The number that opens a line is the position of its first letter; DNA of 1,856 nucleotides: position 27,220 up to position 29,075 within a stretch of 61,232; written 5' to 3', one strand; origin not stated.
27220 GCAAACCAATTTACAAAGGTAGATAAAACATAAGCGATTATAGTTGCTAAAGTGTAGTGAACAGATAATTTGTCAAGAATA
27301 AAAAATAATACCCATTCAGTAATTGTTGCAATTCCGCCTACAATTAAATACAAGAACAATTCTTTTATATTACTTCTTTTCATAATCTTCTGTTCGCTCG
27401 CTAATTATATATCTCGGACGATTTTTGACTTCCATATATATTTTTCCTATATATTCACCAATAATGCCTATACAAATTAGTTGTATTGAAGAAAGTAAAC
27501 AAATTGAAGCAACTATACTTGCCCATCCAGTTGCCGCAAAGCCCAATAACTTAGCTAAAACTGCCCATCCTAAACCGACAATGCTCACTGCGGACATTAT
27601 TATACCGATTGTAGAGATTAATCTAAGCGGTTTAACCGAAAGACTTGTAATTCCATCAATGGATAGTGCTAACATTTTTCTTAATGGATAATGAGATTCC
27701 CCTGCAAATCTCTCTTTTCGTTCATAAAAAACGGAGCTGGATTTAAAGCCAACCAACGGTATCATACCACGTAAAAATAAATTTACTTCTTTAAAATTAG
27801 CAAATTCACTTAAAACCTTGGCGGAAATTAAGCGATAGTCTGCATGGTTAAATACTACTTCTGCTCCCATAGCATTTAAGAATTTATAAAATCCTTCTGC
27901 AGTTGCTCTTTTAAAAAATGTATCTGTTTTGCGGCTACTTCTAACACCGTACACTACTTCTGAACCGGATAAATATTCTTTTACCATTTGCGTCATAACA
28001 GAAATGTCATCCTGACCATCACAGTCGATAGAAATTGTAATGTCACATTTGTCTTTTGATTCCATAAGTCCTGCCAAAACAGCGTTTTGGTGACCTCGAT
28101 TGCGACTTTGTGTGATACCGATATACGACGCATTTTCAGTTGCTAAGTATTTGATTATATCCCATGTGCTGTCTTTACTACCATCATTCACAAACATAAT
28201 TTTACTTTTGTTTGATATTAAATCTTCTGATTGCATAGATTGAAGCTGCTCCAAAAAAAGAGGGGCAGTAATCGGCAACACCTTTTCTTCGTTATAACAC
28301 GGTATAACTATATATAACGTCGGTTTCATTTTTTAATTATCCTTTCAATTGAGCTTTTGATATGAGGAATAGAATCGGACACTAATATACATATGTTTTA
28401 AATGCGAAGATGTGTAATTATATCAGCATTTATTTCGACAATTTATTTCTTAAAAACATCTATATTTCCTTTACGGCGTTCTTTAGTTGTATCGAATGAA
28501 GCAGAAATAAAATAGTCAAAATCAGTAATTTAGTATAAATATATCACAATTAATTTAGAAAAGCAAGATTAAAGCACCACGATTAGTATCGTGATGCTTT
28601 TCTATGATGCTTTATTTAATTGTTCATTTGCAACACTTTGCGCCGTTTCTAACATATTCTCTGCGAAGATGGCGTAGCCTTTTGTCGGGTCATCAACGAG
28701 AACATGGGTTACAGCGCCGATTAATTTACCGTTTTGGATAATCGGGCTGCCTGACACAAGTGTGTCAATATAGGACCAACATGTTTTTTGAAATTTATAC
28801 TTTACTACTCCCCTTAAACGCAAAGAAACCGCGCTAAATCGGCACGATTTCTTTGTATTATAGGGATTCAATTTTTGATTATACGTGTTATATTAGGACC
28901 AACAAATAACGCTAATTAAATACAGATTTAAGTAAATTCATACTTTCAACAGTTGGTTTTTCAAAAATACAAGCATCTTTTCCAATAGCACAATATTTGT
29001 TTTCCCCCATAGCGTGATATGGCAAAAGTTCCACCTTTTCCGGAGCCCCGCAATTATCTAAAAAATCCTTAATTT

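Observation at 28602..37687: Two recombinase-less cargo islands stacked inside spoIVB, each leaving a displaced copy of the gene's 3' end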

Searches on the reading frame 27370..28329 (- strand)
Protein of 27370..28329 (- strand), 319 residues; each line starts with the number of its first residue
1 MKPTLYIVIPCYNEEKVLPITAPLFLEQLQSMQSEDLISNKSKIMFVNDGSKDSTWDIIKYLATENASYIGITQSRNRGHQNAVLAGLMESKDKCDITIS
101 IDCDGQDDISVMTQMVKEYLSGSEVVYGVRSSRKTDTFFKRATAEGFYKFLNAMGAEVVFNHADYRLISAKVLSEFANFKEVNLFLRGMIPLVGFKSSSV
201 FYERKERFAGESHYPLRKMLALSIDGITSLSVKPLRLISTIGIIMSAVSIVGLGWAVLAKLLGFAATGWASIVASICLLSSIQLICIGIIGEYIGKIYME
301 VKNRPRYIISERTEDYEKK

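Call 12: search_protein_families(library=pfam, proteins=[window:27370-28329:-])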
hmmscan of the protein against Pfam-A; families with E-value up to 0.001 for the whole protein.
window:27370-28329:- (319 aa): 1 family
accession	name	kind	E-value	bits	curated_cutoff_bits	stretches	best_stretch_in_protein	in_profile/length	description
PF00535.33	Glycos_transf_2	-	8.9e-19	68.5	23.3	1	7-174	2-165/168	Glycosyl transferase family 2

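Call 14: find_encoding_contigs(protein=window:27370-28329:-, flank=10000, max_places=10)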
Protein window:27370-28329:- (319 aa): no gene with exactly this product is on record in the collection.

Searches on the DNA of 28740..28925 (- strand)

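Call 80: search_dna_similar(query=window:28740-28925:-, collection=phages, mode=distant, max_evalue=0.001, max_rows=10)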
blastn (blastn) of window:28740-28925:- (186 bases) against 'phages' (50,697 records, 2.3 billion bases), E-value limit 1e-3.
No match.

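Call 81: search_dna_similar(query=window:28740-28925:-, collection=plasmids, mode=distant, max_evalue=0.001, max_rows=10)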
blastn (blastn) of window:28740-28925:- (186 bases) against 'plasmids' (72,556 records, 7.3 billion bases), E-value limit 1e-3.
No match.
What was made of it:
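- Tried and rejected: The module has no match in the phage or plasmid collections (calls 80, 81).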
